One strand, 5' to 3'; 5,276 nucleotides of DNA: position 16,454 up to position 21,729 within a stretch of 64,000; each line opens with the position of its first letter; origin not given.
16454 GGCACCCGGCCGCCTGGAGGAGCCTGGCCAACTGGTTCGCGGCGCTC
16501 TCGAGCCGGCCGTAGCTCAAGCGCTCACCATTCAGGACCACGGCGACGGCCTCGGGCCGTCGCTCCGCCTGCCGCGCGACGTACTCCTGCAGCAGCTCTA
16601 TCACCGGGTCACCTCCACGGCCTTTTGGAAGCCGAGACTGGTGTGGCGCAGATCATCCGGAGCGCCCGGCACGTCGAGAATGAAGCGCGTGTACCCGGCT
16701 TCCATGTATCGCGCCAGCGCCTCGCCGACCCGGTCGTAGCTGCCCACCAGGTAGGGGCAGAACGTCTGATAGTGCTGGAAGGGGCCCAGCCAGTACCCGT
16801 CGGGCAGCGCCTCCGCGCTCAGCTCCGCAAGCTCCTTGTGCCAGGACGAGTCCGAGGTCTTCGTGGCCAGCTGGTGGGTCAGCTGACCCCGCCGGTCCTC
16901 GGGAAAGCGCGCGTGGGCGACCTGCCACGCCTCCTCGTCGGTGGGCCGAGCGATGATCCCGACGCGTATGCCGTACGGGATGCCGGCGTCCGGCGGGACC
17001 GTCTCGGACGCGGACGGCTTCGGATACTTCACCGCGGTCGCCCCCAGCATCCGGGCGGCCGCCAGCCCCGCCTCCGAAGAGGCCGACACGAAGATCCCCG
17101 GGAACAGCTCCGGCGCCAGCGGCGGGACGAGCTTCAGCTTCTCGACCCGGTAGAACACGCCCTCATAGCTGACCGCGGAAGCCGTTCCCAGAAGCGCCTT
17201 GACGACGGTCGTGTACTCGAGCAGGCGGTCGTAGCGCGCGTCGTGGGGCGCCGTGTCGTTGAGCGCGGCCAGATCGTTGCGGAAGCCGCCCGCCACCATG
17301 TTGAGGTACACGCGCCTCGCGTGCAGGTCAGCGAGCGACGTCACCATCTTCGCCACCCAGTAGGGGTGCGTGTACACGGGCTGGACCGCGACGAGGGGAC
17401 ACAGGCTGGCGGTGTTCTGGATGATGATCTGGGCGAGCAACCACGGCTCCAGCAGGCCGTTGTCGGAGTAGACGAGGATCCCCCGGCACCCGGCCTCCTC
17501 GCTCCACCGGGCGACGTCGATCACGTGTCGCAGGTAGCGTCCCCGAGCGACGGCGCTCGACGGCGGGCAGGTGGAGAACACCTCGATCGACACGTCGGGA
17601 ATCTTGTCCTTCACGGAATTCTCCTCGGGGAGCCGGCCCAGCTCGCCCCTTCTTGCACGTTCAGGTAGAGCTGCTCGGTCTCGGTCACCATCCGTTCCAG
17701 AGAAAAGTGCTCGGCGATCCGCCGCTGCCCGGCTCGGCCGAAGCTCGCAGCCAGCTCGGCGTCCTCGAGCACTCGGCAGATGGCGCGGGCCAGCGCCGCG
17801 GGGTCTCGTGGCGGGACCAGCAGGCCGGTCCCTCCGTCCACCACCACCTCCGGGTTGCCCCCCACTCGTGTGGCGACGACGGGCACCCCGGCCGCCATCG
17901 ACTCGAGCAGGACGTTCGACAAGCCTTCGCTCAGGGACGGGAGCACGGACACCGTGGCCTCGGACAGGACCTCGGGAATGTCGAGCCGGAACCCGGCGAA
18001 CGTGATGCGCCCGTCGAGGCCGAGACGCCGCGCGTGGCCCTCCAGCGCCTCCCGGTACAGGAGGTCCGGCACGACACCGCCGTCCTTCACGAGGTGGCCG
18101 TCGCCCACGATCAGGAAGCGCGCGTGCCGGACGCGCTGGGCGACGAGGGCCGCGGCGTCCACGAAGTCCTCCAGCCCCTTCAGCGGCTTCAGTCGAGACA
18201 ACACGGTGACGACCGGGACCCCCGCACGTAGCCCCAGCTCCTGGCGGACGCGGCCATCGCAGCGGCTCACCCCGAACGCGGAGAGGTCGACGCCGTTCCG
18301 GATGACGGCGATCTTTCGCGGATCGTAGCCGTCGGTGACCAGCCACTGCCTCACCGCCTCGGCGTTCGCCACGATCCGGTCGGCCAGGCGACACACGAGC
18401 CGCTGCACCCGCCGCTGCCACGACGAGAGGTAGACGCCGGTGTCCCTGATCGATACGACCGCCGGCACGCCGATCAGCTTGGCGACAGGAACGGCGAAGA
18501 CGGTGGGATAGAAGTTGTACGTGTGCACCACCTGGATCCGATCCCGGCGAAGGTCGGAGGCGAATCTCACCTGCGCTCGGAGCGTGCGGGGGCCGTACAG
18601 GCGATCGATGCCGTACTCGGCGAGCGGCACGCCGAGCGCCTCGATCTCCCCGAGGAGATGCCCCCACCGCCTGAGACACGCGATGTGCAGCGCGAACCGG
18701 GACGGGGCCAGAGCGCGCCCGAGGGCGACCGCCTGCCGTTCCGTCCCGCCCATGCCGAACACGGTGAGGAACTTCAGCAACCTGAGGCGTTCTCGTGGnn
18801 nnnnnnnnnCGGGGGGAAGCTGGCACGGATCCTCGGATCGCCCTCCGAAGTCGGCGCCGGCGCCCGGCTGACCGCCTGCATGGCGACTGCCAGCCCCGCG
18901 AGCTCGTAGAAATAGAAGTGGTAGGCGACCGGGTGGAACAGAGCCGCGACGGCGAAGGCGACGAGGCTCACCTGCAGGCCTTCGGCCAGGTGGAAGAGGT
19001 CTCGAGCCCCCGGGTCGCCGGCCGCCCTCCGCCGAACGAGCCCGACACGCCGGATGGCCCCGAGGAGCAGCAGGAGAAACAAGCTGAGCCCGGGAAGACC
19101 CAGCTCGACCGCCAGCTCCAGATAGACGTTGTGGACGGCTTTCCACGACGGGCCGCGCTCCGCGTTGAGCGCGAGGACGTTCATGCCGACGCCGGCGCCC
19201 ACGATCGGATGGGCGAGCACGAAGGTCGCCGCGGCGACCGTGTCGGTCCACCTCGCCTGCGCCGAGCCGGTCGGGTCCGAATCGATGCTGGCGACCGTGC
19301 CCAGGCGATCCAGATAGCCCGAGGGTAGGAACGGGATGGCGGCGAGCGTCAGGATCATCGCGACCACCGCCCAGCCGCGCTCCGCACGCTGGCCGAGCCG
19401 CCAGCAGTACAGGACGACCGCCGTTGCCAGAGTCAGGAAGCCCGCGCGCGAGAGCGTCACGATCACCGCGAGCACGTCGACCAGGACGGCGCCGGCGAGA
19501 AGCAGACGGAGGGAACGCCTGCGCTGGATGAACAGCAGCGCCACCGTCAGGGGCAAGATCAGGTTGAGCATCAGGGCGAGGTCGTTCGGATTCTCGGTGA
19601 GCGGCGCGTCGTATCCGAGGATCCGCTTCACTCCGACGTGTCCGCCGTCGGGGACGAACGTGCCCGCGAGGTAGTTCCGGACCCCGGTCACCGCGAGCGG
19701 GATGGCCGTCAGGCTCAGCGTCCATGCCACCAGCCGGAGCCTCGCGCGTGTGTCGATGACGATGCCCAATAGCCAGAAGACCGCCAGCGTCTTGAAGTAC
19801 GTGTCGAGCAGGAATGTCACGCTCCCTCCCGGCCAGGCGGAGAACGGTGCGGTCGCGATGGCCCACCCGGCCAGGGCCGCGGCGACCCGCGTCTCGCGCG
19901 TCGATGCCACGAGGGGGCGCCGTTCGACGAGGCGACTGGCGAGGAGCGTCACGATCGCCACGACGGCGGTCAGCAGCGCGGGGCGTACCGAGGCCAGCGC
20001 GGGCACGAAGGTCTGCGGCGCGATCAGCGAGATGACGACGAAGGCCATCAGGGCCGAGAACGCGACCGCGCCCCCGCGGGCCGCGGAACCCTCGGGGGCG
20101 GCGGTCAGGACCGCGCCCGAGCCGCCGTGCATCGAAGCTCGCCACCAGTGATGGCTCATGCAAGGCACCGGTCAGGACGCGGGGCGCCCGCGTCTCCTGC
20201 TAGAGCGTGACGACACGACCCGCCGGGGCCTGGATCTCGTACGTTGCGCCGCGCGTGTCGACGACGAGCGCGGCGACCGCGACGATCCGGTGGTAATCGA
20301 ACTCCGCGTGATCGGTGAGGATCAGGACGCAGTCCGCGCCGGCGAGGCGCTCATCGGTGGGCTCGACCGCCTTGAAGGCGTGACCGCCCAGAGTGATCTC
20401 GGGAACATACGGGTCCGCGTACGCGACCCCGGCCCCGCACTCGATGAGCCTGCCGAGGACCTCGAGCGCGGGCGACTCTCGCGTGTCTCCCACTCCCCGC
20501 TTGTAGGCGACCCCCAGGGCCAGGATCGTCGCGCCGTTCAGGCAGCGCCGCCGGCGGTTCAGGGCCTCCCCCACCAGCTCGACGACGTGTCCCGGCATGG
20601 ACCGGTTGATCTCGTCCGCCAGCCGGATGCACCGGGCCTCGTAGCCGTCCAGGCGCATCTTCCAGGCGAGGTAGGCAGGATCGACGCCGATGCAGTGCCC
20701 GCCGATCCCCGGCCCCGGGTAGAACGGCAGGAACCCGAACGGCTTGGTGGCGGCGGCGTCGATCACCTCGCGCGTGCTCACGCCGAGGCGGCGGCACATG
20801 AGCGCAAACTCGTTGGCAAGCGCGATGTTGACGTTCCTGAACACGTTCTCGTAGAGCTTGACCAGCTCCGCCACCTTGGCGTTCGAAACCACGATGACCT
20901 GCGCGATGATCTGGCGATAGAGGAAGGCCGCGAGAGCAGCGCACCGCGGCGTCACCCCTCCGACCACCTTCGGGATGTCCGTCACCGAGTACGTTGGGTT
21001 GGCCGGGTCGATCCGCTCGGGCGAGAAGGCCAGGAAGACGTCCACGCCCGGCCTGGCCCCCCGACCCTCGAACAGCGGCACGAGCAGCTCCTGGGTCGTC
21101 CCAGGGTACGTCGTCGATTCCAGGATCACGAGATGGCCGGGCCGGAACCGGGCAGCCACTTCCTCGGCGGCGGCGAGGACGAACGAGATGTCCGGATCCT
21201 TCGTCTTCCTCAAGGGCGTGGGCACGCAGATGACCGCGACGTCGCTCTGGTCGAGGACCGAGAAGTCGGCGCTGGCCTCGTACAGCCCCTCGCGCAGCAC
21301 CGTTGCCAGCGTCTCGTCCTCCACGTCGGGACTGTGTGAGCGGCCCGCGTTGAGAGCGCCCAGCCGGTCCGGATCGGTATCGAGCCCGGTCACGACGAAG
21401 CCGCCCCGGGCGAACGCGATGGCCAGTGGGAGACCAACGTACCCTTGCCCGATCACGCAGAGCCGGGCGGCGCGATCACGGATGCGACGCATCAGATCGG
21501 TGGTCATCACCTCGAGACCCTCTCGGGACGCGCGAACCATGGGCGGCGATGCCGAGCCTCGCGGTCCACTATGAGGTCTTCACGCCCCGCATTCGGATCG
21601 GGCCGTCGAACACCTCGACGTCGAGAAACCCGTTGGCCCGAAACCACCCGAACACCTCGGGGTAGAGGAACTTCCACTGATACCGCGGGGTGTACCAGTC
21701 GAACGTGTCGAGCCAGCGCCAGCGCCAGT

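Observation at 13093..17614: DltA/DltC-like loading pair plus an SsuD-like LLM oxygenase and two GNATs inside an EPS operon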

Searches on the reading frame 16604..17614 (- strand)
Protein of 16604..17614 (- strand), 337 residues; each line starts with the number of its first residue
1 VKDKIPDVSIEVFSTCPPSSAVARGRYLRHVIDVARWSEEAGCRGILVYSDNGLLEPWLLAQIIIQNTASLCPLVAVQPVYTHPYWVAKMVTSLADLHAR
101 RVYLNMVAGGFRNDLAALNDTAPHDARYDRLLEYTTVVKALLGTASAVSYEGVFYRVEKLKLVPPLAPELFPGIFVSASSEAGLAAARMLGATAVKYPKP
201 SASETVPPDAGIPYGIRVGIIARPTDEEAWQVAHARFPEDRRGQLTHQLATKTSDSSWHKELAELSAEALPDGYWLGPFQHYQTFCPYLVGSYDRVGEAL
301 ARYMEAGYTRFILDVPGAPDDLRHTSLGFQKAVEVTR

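Call 6: search_protein_families(library=pfam, max_evalue=0.01, proteins=[window:16604-17614:-])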
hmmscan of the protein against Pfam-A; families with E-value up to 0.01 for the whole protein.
seq(337 aa): 1 family
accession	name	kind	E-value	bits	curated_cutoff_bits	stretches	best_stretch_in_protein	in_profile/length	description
PF00296.26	Bac_luciferase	-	9.4e-30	104.5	27.9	1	20-309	13-313/314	Luciferase-like monooxygenase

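Call 7: search_protein_families(library=ncbifam, max_evalue=0.01, proteins=[window:16604-17614:-])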
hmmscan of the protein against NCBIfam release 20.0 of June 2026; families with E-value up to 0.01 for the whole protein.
seq(337 aa): 12 families
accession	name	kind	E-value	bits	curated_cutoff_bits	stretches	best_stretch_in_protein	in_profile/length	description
TIGR03565.1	alk_sulf_monoox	equivalog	2.9e-26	92.3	518.2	1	23-313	21-326/346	FMNH2-dependent alkanesulfonate monooxygenase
NF001939.1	PRK00719.1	subfamily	2.1e-25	89.3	510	1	27-312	25-325/373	alkanesulfonate monooxygenase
TIGR04021.1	LLM_DMSO2_sfnG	equivalog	7.2e-17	61.8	382.95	1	52-187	58-193/350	dimethylsulfone monooxygenase SfnG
TIGR04465.1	ArgArg_F420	equivalog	2e-12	46.9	470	1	56-182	95-220/364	F420-dependent hydroxymycolic acid dehydrogenase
TIGR03619.1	F420_Rv2161c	subfamily_domain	5.9e-10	39.1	166.9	1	68-221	59-185/247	TIGR03619 family F420-dependent LLM class oxidoreductase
TIGR03860.1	FMN_nitrolo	subfamily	3.9e-09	35.8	279.7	1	54-142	70-160/422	NtaA/DmoA family FMN-dependent monooxygenase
TIGR03560.1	F420_Rv1855c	subfamily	8.1e-09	35.6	231.4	1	55-164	50-160/227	TIGR03560 family F420-dependent LLM class oxidoreductase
TIGR03885.1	flavin_revert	hypoth_equivalog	3.5e-06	26.4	398.7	1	58-182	52-170/315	TIGR03885 family FMN-dependent LLM class oxidoreductase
TIGR03612.1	RutA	equivalog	3.8e-06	26.6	498.3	1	81-186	91-196/355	pyrimidine utilization protein A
TIGR03557.1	F420_G6P_family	subfamily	0.00011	21.5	210.4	1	68-194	67-185/316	TIGR03557 family F420-dependent LLM class oxidoreductase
TIGR03854.1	F420_MSMEG_3544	hypoth_equivalog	0.00017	21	295.6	1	75-186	63-169/290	TIGR03854 family LLM class F420-dependent oxidoreductase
TIGR03571.1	lucif_BA3436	subfamily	0.0017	17.7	303.9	1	55-176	67-187/304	TIGR03571 family LLM class oxidoreductase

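Call 16: search_solved_structures(query=window:16604-17614:-, max_evalue=0.001)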
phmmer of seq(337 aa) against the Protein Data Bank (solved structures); distinct sequences matched with E-value up to 0.001: 8.
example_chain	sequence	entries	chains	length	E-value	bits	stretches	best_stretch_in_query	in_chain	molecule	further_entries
7jv3_A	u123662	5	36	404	3e-16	62.4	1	24-238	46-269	Alkanesulfonate monooxygenase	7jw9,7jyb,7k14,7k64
1m41_A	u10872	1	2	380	3.7e-16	62.1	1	33-238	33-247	FMNH2-dependent alkanesulfonate monooxygenase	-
1nqk_A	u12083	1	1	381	3.7e-16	62.1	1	33-238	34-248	Alkanesulfonate monooxygenase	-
9fp4_A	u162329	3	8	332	3.4e-12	49.1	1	54-185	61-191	F420-dependent hydroxymycolic acid dehydrogenase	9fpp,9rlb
3rao_A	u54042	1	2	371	2.9e-09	39.4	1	55-174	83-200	Putative Luciferase-like Monooxygenase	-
8t0u_A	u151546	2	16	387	6.6e-09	38.3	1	62-232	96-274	FMNH(2)-dependent dimethylsulfone monooxygenase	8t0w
8vw6_A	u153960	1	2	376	8e-08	34.7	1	54-322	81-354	Alkanesulfonate monooxygenase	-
7olf_A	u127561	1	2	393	6.9e-07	31.6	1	28-324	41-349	Methanesulfonate sulfonatase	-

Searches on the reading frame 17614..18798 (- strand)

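Call 10: search_protein_families(library=pfam, max_evalue=0.001, proteins=[window:17614-18798:-])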
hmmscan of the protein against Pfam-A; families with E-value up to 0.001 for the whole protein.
window:17614-18798:- (395 aa): 6 families
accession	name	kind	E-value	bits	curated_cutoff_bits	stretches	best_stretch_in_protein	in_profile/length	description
PF13692.12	Glyco_trans_1_4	-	1.4e-39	136.1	27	1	195-346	2-142/142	Glycosyl transferases group 1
PF00534.26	Glycos_transf_1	-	3.1e-36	124.9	26.4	1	185-359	6-171/172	Glycosyl transferases group 1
PF13439.12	Glyco_transf_4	-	1e-22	81.4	28.5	1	16-173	1-169/170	Glycosyltransferase Family 4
PF13579.12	Glyco_trans_4_4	-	4.9e-16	59.9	29.7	1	17-169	1-158/158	Glycosyl transferase 4-like domain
PF13524.12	Glyco_trans_1_2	-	7.7e-07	29.6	25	1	273-373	39-141/144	Glycosyl transferase-like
PF20706.3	GT4-conflict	-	4.8e-06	26.2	26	1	129-361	137-372/385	Family 4 Glycosyltransferase in conflict systems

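Call 11: search_protein_families(library=ncbifam, max_evalue=0.00001, proteins=[window:17614-18798:-])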
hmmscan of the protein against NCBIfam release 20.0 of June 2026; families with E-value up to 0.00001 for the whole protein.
window:17614-18798:- (395 aa): 37 families (the best 25 are shown)
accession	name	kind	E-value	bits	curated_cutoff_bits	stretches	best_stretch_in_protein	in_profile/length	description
TIGR03088.1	stp2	hypoth_equivalog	7.4e-54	183.2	409.05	1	12-379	9-371/374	TIGR03088 family PEP-CTERM/XrtA system glycosyltransferase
NF041876.1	EPS_EpsE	equivalog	1.1e-35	123.6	400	1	157-369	182-384/389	exopolysaccharide biosynthesis GT4 family glycosyltransferase EpsE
TIGR02149.1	glgA_Coryne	subfamily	5e-35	121.4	302.4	1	108-381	104-390/391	glycogen synthase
TIGR03999.1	thiol_BshA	equivalog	3.9e-33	114.9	273.7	1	16-381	11-373/375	N-acetyl-alpha-D-glucosaminyl L-malate synthase BshA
TIGR03449.1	mycothiol_MshA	equivalog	2.5e-31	109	462.5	1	132-380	158-402/406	D-inositol-3-phosphate glycosyltransferase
NF038011.1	PelF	equivalog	5.8e-27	94.9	100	1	130-378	249-489/489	GT4 family glycosyltransferase PelF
TIGR04063.1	stp3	hypoth_equivalog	1.4e-26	93.3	442.05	1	128-381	147-395/397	TIGR04063 family PEP-CTERM/XrtA system glycosyltransferase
NF011726.0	PRK15179.1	equivalog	3.1e-23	82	733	1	138-378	462-691/694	Vi polysaccharide biosynthesis protein TviE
NF038229.1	Glyco4_Geo_Pelo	equivalog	1.8e-22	79.8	400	1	81-381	49-336/338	GPMC system family 4 glycosyltransferase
TIGR04047.1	MSMEG_0565_glyc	hypoth_equivalog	1.5e-18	67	259.85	1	132-370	132-363/373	MSMEG_0565 family glycosyltransferase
NF047684.1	TeichurnBiosyTuaC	equivalog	2.8e-18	66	550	1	128-381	154-389/391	teichuronic acid biosynthesis protein TuaC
NF053787.1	GlcN_PG_synth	equivalog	4.9e-18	65.1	480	1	284-381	265-359/361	N-acetylglucosaminyl phosphatidylglycerol synthase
TIGR04157.1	glyco_rSAM_CFB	subfamily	1.1e-17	64.2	400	1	132-378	163-406/406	TIGR04157 family glycosyltransferase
TIGR02472.1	sucr_P_syn_N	equivalog_domain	5e-15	55.3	576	1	145-372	193-432/439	sucrose-phosphate synthase, putative, glycosyltransferase domain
NF046085.1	XrtY_assoc_Gly1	equivalog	2.8e-13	49.5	400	1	87-382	99-385/387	XrtY-associated glycosyltransferase XYAG1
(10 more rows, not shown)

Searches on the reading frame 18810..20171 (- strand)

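Call 10: search_protein_families(library=pfam, max_evalue=0.001, proteins=[window:18810-20171:-])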
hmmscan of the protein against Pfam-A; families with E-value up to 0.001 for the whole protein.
window:18810-20171:- (454 aa): 2 families
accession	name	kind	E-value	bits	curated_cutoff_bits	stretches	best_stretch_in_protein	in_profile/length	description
PF04932.20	Wzy_C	-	1.9e-17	63.8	31.7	1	228-366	2-149/149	O-Antigen ligase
PF19358.4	DUF5935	-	0.00057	20.3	23.6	1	38-166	22-147/193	Family of unknown function (DUF5935)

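Call 11: search_protein_families(library=ncbifam, max_evalue=0.00001, proteins=[window:18810-20171:-])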
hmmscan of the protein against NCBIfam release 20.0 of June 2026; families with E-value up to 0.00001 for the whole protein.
window:18810-20171:- (454 aa): 2 families
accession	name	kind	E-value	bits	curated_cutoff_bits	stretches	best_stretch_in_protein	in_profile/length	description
TIGR03097.1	PEP_O_lig_1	hypoth_equivalog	4.6e-41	141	188.1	1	41-434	24-406/408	putative O-glycosylation ligase, exosortase A system-associated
TIGR00947.1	2A73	equivalog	1e-08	34.6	366.4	1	42-378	21-367/425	IctB family putative bicarbonate transporter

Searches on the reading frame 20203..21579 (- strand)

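Call 10: search_protein_families(library=pfam, max_evalue=0.001, proteins=[window:20203-21579:-])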
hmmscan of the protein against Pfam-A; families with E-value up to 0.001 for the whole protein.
window:20203-21579:- (459 aa): 4 families
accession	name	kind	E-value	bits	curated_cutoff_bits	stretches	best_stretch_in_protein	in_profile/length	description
PF03721.20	UDPG_MGDP_dh_N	-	5.6e-39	134.1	27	1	39-215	2-181/187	UDP-glucose/GDP-mannose dehydrogenase family, NAD binding domain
PF00984.24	UDPG_MGDP_dh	-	5.4e-28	97.4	25.4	1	236-326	2-93/94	UDP-glucose/GDP-mannose dehydrogenase family, central domain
PF03720.21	UDPG_MGDP_dh_C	-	4.8e-20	72.3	30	1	354-445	2-100/103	UDP-glucose/GDP-mannose dehydrogenase family, UDP binding domain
PF03446.21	NAD_binding_2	-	0.00086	19.8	21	0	40-165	2-103/161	NAD binding domain of 6-phosphogluconate dehydrogenase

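Call 12: search_protein_families(library=ncbifam, max_evalue=0.00001, proteins=[window:20203-21579:-])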
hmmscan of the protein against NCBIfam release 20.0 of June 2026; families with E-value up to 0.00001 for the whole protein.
window:20203-21579:- (459 aa): 7 families
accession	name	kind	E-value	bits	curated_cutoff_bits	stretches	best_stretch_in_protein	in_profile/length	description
TIGR03026.1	NDP-sugDHase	subfamily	5.8e-120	400.8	189.8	1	39-443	2-412/413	nucleotide sugar dehydrogenase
NF040825.1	UDPMaNacDH_Arch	equivalog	4.5e-79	266.3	750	1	39-428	2-378/418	UDP-N-acetyl-D-mannosamine dehydrogenase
NF008286.0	PRK11064.1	equivalog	9e-74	248.5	459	1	39-445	5-418/420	UDP-N-acetyl-D-mannosamine dehydrogenase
NF011729.0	PRK15182.1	equivalog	1.1e-59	202.3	592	1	39-393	8-358/425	Vi polysaccharide biosynthesis UDP-N-acetylglucosamine C-6 dehydrogenase TviB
NF041297.1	UDPGDh_AglM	equivalog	3.5e-46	158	670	1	40-429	3-397/429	UDP-glucose 6-dehydrogenase AglM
NF047673.2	TeichurnBiosyTuaD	equivalog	3.6e-31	108.8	700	1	39-436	3-399/439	UDP-glucose 6-dehydrogenase TuaD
NF011631.0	PRK15057.1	equivalog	1.4e-09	37.6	757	1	40-302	3-259/388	UDP-glucose 6-dehydrogenase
